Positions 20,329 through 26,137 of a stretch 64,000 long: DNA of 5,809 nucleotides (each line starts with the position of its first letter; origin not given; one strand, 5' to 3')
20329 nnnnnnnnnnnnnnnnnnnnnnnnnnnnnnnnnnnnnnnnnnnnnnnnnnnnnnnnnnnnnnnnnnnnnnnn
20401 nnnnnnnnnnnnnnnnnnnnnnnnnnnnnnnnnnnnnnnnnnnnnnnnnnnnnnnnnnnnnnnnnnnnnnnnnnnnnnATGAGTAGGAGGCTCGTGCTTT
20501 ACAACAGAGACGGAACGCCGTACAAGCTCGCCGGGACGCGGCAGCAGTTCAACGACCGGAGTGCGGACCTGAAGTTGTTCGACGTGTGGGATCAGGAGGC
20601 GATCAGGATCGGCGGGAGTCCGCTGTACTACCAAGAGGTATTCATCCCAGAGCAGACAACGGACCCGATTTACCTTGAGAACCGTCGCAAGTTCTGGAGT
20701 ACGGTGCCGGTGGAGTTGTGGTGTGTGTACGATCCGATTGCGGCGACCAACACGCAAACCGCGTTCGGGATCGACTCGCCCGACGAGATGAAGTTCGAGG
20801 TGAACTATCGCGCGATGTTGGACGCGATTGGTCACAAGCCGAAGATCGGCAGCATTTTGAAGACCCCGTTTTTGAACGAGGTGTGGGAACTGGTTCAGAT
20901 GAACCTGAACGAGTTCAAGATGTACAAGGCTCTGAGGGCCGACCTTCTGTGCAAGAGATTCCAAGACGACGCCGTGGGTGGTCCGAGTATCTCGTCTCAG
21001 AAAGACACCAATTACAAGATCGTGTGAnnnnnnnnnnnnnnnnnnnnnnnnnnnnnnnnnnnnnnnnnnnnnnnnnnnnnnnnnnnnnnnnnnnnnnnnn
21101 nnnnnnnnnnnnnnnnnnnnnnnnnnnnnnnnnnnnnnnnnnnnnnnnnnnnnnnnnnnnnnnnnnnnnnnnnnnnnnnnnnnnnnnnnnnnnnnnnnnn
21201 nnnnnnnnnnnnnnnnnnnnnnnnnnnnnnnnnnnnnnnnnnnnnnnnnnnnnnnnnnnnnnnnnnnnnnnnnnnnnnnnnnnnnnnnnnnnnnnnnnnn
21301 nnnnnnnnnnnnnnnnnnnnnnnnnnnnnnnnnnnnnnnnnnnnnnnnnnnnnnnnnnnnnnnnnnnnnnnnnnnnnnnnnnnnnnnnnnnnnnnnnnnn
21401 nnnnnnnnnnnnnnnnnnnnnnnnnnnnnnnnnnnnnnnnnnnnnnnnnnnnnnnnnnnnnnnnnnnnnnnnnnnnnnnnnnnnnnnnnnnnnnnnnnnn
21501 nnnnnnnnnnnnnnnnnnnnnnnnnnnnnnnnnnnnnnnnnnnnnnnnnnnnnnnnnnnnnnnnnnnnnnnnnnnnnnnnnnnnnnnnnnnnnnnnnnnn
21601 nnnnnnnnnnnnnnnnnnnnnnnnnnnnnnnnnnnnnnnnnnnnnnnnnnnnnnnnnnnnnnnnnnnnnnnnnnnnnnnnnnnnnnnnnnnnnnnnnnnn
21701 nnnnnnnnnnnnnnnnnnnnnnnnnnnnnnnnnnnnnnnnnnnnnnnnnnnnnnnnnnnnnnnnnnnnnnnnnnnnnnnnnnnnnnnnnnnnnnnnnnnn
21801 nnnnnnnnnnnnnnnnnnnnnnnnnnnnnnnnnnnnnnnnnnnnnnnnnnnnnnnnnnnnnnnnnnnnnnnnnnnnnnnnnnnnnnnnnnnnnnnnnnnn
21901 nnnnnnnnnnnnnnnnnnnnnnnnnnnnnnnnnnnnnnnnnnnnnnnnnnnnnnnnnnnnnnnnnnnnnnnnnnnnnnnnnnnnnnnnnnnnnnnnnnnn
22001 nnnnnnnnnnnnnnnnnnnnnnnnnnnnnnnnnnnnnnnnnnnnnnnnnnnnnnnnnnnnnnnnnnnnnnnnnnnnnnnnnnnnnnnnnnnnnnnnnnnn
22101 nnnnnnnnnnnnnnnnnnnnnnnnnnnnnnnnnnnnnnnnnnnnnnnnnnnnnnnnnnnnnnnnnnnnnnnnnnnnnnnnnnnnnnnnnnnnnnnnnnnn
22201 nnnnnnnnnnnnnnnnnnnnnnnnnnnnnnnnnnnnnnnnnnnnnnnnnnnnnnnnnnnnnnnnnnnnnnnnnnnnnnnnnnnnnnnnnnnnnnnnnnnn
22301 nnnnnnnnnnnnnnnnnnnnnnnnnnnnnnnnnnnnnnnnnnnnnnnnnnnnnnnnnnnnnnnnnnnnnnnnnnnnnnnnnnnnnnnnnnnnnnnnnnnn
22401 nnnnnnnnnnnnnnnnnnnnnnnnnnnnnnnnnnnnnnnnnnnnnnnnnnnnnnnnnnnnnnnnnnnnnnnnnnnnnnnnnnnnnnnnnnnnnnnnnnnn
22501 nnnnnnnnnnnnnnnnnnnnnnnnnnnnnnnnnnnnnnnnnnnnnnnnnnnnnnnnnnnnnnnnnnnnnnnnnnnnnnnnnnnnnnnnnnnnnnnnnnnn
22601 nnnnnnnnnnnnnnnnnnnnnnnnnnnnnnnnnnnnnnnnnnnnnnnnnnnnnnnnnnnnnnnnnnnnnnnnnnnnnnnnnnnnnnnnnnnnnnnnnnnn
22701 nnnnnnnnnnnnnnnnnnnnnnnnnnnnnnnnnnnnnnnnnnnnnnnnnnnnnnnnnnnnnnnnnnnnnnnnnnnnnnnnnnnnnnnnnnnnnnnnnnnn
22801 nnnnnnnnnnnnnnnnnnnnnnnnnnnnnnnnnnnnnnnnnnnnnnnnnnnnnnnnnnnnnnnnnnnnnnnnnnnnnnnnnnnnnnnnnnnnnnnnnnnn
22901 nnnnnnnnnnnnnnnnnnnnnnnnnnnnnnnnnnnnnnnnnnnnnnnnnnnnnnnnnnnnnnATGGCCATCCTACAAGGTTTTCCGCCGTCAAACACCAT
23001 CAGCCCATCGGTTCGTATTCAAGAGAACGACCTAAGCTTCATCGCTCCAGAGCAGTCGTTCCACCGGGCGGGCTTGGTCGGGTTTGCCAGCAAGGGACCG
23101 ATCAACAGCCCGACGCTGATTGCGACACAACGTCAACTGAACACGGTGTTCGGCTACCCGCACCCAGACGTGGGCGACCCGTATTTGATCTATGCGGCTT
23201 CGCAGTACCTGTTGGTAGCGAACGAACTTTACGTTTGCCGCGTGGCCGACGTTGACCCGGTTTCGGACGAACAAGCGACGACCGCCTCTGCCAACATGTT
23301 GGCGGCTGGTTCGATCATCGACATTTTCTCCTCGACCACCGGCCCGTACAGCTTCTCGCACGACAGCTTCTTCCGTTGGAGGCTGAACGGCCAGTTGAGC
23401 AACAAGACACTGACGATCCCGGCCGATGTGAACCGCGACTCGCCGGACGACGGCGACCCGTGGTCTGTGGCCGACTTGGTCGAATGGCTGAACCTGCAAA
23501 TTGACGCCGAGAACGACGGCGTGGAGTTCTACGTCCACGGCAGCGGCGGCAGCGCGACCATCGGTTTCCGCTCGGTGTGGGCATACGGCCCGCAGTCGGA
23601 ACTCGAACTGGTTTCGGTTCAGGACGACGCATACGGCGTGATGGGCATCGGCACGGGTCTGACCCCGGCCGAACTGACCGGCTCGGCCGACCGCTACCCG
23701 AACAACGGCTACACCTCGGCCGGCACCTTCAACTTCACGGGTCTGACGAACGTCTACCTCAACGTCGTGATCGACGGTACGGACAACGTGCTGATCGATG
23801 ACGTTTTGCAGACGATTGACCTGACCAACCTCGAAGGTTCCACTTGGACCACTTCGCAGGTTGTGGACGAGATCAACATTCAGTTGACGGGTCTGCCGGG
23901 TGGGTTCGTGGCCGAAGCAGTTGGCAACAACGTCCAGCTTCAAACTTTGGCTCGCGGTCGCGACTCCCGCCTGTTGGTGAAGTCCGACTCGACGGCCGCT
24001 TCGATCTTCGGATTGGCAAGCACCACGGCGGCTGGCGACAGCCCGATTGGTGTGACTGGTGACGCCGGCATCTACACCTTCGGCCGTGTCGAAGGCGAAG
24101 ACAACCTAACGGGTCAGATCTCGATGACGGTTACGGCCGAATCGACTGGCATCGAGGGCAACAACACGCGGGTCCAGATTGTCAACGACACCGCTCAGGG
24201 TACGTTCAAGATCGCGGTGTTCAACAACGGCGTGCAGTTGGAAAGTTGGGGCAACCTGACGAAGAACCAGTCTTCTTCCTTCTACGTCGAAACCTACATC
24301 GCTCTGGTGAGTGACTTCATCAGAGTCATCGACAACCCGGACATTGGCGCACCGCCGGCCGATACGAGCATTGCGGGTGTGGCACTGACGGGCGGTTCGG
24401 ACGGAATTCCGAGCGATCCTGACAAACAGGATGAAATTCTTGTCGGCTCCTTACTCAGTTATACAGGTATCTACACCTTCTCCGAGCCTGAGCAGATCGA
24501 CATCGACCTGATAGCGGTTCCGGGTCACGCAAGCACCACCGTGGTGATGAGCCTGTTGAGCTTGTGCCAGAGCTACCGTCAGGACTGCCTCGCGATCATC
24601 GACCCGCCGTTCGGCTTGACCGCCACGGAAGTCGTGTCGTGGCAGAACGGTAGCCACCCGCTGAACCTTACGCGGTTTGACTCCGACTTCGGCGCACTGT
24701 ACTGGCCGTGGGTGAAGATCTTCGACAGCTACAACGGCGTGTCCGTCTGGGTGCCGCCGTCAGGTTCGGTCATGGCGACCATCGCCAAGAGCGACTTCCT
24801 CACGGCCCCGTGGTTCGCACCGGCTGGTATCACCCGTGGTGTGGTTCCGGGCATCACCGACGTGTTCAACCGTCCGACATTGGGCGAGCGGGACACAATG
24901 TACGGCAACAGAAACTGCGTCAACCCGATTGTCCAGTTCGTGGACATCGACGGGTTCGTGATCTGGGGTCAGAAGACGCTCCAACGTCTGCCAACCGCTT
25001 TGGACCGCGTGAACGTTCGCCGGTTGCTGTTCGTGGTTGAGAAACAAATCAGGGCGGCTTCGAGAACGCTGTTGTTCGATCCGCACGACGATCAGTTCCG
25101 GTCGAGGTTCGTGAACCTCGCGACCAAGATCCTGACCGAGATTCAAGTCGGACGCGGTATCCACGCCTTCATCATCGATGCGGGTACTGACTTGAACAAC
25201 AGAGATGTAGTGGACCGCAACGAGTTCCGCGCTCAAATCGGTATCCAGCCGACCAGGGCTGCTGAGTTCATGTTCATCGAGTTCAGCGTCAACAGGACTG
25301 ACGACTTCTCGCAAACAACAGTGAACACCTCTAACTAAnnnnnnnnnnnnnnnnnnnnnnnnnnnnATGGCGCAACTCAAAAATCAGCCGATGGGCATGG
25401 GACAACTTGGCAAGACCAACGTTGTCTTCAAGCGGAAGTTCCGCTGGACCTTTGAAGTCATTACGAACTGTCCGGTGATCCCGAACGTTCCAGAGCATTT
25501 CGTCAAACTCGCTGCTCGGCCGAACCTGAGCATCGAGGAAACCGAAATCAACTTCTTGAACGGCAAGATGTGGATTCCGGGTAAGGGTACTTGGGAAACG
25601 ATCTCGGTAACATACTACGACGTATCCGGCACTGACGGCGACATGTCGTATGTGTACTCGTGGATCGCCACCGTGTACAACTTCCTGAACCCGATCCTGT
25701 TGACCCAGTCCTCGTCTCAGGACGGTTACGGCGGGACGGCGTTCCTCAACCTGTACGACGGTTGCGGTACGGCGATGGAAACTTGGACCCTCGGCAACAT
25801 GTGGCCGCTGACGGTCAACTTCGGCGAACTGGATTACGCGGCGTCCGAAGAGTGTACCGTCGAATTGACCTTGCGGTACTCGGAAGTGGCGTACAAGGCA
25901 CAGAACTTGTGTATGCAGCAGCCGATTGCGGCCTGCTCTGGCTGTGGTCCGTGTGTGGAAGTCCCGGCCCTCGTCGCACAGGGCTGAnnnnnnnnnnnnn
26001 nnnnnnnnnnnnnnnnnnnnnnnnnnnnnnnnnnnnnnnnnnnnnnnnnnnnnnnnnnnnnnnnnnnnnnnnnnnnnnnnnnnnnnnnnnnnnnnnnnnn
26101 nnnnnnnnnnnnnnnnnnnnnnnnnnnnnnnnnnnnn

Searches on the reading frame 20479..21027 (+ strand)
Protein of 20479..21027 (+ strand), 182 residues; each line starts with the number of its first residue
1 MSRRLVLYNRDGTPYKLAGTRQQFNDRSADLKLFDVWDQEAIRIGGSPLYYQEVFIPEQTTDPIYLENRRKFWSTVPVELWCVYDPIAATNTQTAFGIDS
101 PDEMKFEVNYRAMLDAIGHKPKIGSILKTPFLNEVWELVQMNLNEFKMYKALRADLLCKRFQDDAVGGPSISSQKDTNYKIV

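Call 65: search_protein_families(library=phrogs, proteins=[window:20479-21027:+], max_evalue=0.001)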
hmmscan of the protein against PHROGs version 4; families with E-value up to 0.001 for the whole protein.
window:20479-21027:+ (182 aa): 1 family
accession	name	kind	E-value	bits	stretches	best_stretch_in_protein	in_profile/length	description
phrog_679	-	connector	2.4e-05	25.2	1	24-145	20-143/251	head closure Hc2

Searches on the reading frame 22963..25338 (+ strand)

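Call 7: search_protein_families(library=pfam, proteins=[window:22963-25338:+], max_evalue=0.01)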
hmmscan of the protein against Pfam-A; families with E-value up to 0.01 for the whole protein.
window:22963-25338:+ (791 aa): 2 families
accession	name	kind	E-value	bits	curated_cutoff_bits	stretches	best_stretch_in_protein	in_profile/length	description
PF17482.7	Phage_sheath_1C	-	5.1e-08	33.3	26.9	1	679-775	5-102/104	Phage tail sheath C-terminal domain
PF22671.1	Gp18_domIII_N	-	0.00042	21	27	1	35-94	3-58/58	Tail sheath protein Gp18 domain III N-terminal region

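Call 8: search_protein_families(library=phrogs, proteins=[window:22963-25338:+], max_evalue=0.01)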
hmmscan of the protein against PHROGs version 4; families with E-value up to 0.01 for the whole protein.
window:22963-25338:+ (791 aa): 7 families
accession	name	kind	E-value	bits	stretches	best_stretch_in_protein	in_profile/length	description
phrog_23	-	tail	7.9e-72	243.6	1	11-779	22-465/496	tail sheath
phrog_10581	-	tail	7.1e-41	141.4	1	510-778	632-911/915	tail sheath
phrog_15814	-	unknown function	8.6e-25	87.8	1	362-775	303-723/738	-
phrog_17610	-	tail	2.4e-23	82.9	1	528-776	862-1106/1135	tail sheath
phrog_34521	-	tail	1.5e-09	37.4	1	575-779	751-953/962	tail sheath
phrog_19666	-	tail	3.8e-07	29.9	1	511-712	731-922/985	tail sheath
phrog_20545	-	tail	4.5e-05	23.5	1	10-98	19-105/538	tail sheath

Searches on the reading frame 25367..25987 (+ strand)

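Call 7: search_protein_families(library=pfam, proteins=[window:25367-25987:+], max_evalue=0.01)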
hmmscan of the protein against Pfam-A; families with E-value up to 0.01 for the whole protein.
window:25367-25987:+ (206 aa): 1 family
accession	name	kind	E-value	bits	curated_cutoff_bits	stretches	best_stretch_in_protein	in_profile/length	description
PF06841.18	Phage_T4_gp19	-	0.0028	17.9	28.2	1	118-173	80-132/134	T4-like virus tail tube protein gp19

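Call 8: search_protein_families(library=phrogs, proteins=[window:25367-25987:+], max_evalue=0.01)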
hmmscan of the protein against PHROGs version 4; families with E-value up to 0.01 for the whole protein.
window:25367-25987:+ (206 aa): 2 families
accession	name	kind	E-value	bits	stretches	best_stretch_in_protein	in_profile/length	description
phrog_4542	-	tail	1.3e-21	78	1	16-179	20-183/214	tail tube protein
phrog_45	-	tail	1.5e-06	28.6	1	45-174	125-254/350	tail tube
